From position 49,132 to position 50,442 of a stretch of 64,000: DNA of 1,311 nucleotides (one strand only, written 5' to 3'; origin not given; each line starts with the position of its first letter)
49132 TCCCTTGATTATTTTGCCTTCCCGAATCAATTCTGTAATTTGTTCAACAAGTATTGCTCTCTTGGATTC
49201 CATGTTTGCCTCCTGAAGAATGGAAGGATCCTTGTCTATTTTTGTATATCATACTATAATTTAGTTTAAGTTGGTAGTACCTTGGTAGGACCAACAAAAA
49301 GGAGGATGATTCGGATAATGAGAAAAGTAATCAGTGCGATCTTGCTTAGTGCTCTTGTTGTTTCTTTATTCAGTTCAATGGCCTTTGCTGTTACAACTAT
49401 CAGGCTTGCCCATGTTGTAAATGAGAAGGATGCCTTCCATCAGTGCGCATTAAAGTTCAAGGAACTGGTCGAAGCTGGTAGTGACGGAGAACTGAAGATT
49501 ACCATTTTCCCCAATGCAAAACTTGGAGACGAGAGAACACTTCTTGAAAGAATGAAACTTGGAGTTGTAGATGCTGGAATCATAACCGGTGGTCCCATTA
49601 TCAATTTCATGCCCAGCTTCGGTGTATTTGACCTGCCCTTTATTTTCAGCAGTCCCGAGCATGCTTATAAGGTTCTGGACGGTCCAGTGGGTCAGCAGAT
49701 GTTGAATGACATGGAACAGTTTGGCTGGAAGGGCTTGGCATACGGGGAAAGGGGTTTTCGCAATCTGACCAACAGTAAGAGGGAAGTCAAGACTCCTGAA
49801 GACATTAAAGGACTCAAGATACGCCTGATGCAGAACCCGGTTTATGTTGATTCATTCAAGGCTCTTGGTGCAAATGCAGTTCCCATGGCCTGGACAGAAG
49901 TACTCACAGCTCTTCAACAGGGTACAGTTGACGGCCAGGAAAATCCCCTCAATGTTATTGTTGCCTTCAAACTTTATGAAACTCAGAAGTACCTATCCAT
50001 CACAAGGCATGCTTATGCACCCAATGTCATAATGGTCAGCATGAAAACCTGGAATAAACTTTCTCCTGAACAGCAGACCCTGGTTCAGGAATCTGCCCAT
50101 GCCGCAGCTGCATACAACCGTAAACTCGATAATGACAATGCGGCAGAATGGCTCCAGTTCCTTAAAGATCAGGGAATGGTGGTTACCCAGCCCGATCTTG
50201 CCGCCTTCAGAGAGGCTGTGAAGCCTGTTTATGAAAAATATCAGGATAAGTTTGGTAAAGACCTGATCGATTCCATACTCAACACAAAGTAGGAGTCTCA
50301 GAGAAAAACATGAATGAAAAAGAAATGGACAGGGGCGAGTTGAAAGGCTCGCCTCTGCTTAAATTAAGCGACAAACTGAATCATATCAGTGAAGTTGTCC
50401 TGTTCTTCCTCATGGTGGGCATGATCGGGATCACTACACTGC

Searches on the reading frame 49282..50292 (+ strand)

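Call 23: search_protein_families(library=pfam, proteins=[window:49282-50292:+], max_evalue=0.00001)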
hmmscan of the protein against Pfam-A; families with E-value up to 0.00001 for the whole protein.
window:49282-50292:+ (336 aa): 1 family
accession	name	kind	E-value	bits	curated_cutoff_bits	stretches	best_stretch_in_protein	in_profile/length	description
PF03480.18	DctP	-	1.2e-96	323.8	23.4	1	42-321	1-284/286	Bacterial extracellular solute-binding protein, family 7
